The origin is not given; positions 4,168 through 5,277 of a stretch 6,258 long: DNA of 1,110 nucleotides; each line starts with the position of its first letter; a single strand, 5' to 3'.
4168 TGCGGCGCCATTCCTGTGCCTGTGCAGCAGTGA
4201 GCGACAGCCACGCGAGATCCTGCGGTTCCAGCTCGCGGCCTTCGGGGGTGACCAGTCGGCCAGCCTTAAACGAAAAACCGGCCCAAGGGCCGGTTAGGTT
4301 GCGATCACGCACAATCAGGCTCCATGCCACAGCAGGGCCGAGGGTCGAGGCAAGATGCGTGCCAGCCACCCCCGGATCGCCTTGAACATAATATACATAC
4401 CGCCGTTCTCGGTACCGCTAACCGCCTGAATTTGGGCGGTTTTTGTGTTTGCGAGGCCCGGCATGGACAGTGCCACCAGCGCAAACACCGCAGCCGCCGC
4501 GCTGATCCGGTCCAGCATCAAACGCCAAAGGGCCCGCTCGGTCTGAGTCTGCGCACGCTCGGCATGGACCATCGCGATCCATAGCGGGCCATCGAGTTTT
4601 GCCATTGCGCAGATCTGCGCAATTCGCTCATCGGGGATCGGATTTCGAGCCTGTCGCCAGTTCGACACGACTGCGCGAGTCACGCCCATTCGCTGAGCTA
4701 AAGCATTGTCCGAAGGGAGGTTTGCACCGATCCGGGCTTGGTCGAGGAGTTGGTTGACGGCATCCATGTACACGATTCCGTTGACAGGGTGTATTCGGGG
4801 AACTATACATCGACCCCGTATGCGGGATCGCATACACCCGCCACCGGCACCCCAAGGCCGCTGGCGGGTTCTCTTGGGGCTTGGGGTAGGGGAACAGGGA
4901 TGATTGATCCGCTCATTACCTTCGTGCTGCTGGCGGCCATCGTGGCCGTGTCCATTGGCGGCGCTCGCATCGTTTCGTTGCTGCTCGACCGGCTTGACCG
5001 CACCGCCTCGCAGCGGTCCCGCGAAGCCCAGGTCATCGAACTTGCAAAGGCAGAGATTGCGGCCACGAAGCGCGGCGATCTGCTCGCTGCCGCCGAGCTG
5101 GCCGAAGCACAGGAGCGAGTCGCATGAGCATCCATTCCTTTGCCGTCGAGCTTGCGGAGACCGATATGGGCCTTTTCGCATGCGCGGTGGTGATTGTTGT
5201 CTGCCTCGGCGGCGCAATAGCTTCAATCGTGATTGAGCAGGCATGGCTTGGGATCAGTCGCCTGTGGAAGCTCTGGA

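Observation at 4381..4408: dif-like XerCD recombination site embedded in the 3' coding region of the repressor gene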

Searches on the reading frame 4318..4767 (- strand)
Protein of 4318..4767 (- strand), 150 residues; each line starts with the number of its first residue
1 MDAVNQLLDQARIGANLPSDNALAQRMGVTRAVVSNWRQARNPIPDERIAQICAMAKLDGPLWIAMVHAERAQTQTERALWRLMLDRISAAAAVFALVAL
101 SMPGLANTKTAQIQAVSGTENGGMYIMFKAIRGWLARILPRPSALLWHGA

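Call 15: search_dna_similar(query=window:4318-4767:-, collection=phages, mode=protein, max_rows=40, max_evalue=0.001)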
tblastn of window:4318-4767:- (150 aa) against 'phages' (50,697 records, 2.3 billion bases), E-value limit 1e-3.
Records with a match: 53; places in all: 53; records where one place covers at least 80% of the query: 8.
Best place of each record, by identity: 60-80% 4; <60% 49.
By first word of the organism name: Burkholderia 21; Xanthomonas 20; Stenotrophomonas 8; Vibrio 3; Ralstonia 1.
By host as written in the record: Burkholderia pseudomallei 17; - 4; Burkholderia sp. 4; Stenotrophomonas maltophilia 3; Xanthomonas campestris pv. campestris 3; Stenotrophomonas maltophilia Khak84 2; Stenotrophomonas maltophilia str. Khak84 2; Xanthomonas oryzae ATCC 35933 2; and 11 more.
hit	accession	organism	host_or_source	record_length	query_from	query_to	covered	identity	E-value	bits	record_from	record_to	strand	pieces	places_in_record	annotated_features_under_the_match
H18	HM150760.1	Stenotrophomonas phage phiSHP2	Stenotrophomonas maltophilia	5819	1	150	100%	73.3%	2e-52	183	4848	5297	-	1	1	hypothetical protein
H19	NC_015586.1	Stenotrophomonas phage phiSHP2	Stenotrophomonas maltophilia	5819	1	150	100%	73.3%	2e-52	183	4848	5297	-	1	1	hypothetical protein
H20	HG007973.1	Stenotrophomonas phage SMA7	Stenotrophomonas maltophilia Khak84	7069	1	127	85%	74.0%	2e-48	171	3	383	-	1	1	hypothetical protein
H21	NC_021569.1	Stenotrophomonas phage SMA7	Stenotrophomonas maltophilia Khak84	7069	1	127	85%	74.0%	2e-48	171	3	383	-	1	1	hypothetical protein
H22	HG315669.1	Stenotrophomonas phage SMA6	Stenotrophomonas maltophilia str. Khak84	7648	1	150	100%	42.7%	8e-14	73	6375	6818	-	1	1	hypothetical protein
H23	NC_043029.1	Stenotrophomonas phage SMA6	Stenotrophomonas maltophilia str. Khak84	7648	1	150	100%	42.7%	8e-14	73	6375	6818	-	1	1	hypothetical protein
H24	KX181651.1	Xanthomonas phage Xf109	Xanthomonas oryzae ATCC 35933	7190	1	89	59%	57.3%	2e-28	114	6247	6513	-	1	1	helix-turn-helix XRE-family DNA binding protein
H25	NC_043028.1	Xanthomonas phage Xf109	Xanthomonas oryzae ATCC 35933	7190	1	89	59%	57.3%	2e-28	114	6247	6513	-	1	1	helix-turn-helix XRE-family DNA binding protein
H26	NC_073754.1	Xanthomonas phage phiLF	Xanthomonas campestris pv. campestris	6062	1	89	59%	57.3%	1e-25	106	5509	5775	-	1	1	helix-turn-helix XRE-family DNA binding protein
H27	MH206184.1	Xanthomonas phage phiLf UK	Xanthomonas campestris pv. campestris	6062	1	89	59%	57.3%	1e-25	106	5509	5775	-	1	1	helix-turn-helix XRE-family DNA binding protein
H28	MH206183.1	Xanthomonas phage phiXv2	Xanthomonas campestris pv. vesicatora ...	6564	1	89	59%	56.2%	3e-27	111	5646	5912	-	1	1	helix-turn-helix XRE-family DNA binding protein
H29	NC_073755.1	Xanthomonas phage phiXv2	Xanthomonas campestris pv. vesicatora ...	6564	1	89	59%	56.2%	3e-27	111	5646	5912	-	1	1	helix-turn-helix XRE-family DNA binding protein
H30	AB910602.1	Xanthomonas phage XacF1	Xanthomonas axonopodis pv. citri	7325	1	89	59%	56.2%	3e-27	111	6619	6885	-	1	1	hypothetical protein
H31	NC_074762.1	Xanthomonas phage XacF1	Xanthomonas axonopodis pv. citri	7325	1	89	59%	56.2%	3e-27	111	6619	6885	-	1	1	hypothetical protein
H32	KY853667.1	Xanthomonas phage Xf409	Xanthomonas oryzae pv. oryzicola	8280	1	89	59%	56.2%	3e-27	111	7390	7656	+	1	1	hypothetical protein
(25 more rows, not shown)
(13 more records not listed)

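Call 16: search_protein_families(library=pfam, proteins=[window:4318-4767:-], max_evalue=0.1)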
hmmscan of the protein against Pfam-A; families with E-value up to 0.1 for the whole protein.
window:4318-4767:- (150 aa): 8 families
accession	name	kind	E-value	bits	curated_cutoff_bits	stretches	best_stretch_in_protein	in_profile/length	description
PF12472.13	DUF3693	-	1.1e-08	35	21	1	65-108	2-46/60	Phage related protein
PF15943.11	YdaS_toxin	-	1.3e-05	25.3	30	1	19-52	10-43/65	Bacterial toxin YdaS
PF07022.19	Phage_CI_repr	-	0.0033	18.2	22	1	19-53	14-47/65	Bacteriophage CI repressor helix-turn-helix domain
PF13443.12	HTH_26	-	0.0053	17.4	22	1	20-55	13-49/63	Cro/C1-type HTH DNA-binding domain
PF13560.12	HTH_31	-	0.0077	17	27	1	21-62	18-60/64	Helix-turn-helix domain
PF00392.27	GntR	-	0.0096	16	27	1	11-34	18-41/64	Bacterial regulatory proteins, gntR family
PF01381.28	HTH_3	-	0.038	14.5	23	1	21-53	13-45/55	Helix-turn-helix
PF14549.12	P22_Cro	-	0.066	13.4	30.2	0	20-52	12-41/60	DNA-binding transcriptional regulator Cro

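Call 29: find_related_loci(query=window:4318-4767:-, collection=genome_contigs, flank=10000)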
Query window:4318-4767:- (150 aa) in genome_contigs; peptide patterns used: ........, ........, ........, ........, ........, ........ (x = any residue, [..] = any of these).
98 stretches matched a pattern; 2 encode a relative of the query (tblastn E <= 1e-3); 2 distinct loci.
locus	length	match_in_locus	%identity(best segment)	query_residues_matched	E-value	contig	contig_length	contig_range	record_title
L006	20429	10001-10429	73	1-143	8e-61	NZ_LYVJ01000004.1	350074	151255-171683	Stenotrophomonas maltophilia strain Sm46PAILV contig004, whole genome shotgun sequence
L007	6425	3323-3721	62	1-132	1e-43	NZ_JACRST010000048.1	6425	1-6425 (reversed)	Ligaoa zhengdingensis strain NSJ-31 L36_ctg050, whole genome shotgun sequence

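Call 34: search_protein_families(library=pfam, proteins=[L006:11611-13017:+, L006:13670-14737:-, L006:15527-17014:-, L006:17746-18963:+, L006:10456-10995:+, L006:11045-11560:-, L006:13034-13627:+, L006:14861-15460:-], max_evalue=0.001)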
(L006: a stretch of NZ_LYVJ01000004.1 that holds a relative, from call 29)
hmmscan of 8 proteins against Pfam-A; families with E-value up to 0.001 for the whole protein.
L006:11611-13017:+ (469 aa): 0 families

L006:13670-14737:- (356 aa): 2 families
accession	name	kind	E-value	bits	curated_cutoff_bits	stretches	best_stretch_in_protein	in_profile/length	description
PF01149.29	Fapy_DNA_glyco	-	4.9e-11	43.7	25.5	1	113-204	1-107/117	Formamidopyrimidine-DNA glycosylase N-terminal domain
PF06831.19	H2TH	-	9e-11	42.1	34.7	1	249-297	26-74/93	Formamidopyrimidine-DNA glycosylase H2TH domain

L006:15527-17014:- (496 aa): 3 families
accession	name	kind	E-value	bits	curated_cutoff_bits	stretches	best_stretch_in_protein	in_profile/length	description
PF01266.30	DAO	-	3.1e-34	119.5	27.9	1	31-366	2-352/353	FAD dependent oxidoreductase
PF00355.32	Rieske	-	5.5e-14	52.3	20.3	1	419-490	11-83/88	Rieske [2Fe-2S] domain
PF13450.12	NAD_binding_8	-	0.00023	21.8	21.9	1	33-61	1-29/68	NAD(P)-binding Rossmann-like domain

L006:17746-18963:+ (406 aa): 0 families

L006:10456-10995:+ (180 aa): 0 families

L006:11045-11560:- (172 aa): 6 families
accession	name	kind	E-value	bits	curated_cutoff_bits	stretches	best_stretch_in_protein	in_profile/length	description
PF00583.31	Acetyltransf_1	-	3.1e-14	53.7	20.7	1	51-145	21-116/116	Acetyltransferase (GNAT) family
PF13508.13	Acetyltransf_7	-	5.2e-11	43.2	27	1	61-146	4-83/84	Acetyltransferase (GNAT) domain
PF13673.13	Acetyltransf_10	-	5.2e-09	36.6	23.6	1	50-150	20-112/128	Acetyltransferase (GNAT) domain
PF13527.13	Acetyltransf_9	-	1.7e-05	25.3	25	1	15-147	1-126/127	Acetyltransferase (GNAT) domain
PF14542.12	Acetyltransf_CG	-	0.0001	22.8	30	1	94-121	31-58/80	GCN5-related N-acetyl-transferase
PF08445.16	FR47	-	0.00038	20.8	22.1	1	95-147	29-79/86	FR47-like protein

L006:13034-13627:+ (198 aa): 1 family
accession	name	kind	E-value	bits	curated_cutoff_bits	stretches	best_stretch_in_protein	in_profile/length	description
PF05974.18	DUF892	-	2.7e-59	200.2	23.7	1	38-194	1-158/159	Domain of unknown function (DUF892)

L006:14861-15460:- (200 aa): 0 families

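Call 35: find_related_loci(query=window:4318-4767:-, collection=viral_contigs, flank=10000)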
Query window:4318-4767:- (150 aa) in viral_contigs; peptide patterns used: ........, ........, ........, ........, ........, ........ (x = any residue, [..] = any of these).
8 stretches matched a pattern; 6 encode a relative of the query (tblastn E <= 1e-3); 6 distinct loci.
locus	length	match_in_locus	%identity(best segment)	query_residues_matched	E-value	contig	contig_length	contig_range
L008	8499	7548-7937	97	1-130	3e-81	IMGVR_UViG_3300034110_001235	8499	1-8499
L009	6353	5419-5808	73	1-130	7e-60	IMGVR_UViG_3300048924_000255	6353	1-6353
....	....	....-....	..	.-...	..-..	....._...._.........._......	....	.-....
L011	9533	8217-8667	83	1-150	1e-48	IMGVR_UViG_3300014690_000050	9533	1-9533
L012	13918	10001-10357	67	1-119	9e-45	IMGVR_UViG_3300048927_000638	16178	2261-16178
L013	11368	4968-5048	100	124-150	7e-14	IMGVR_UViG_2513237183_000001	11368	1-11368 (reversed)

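Call 52: search_solved_structures(query=window:4318-4767:-, max_evalue=1, show_alignments=1)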
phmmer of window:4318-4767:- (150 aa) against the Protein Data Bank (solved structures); distinct sequences matched with E-value up to 1: 5.
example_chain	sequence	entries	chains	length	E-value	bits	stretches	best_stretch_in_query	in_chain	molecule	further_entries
3bd1_A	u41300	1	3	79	0.036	17.5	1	17-52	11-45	Cro protein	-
5ej3_A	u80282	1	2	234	0.26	14.8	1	84-133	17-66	Endo-1,4-beta-xylanase B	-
5ldd_A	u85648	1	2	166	0.36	14.3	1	25-85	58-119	Mon1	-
3ix7_A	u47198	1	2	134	0.5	13.8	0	44-66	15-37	Uncharacterized protein TTHA0540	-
3qbm_A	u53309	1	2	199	0.62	13.5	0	97-130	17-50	TetR transcriptional regulator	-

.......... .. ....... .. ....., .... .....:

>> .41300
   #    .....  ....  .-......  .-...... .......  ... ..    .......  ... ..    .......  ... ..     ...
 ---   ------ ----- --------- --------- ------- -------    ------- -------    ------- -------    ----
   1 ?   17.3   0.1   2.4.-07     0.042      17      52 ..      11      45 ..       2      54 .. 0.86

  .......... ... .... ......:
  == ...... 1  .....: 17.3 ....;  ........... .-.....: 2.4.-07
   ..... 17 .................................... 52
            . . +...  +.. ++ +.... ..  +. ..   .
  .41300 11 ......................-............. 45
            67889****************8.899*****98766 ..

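Call 72: find_encoding_contigs(protein=window:4318-4767:-, flank=10000, max_places=10)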
Protein window:4318-4767:- (150 aa): no gene with exactly this product is on record in the collection.

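Call 76: search_protein_families(library=pfam, proteins=[L007:3323-4126:+], max_evalue=0.01)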
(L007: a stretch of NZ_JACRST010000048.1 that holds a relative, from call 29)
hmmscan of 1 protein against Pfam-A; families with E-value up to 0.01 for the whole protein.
L007:3323-4126:+ (268 aa): 4 families
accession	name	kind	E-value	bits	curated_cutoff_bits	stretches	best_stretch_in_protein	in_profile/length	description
PF12375.13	DUF3653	-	1.1e-07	32.4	22.4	1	162-212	9-59/66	Phage protein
PF12472.13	DUF3693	-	2.2e-06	27.6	21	1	64-117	1-55/60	Phage related protein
PF13443.12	HTH_26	-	0.00057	20.5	22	1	13-55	7-49/63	Cro/C1-type HTH DNA-binding domain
PF13560.12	HTH_31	-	0.0058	17.4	27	0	21-63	18-61/64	Helix-turn-helix domain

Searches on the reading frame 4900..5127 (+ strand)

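Call 16: search_protein_families(library=pfam, proteins=[window:4900-5127:+], max_evalue=0.1)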
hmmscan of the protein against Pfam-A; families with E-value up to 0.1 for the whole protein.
window:4900-5127:+ (75 aa): 1 family
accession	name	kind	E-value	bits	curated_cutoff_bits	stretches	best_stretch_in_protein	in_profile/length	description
PF02738.23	MoCoBD_1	-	0.094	12.2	27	0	9-64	107-157/244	Molybdopterin cofactor-binding domain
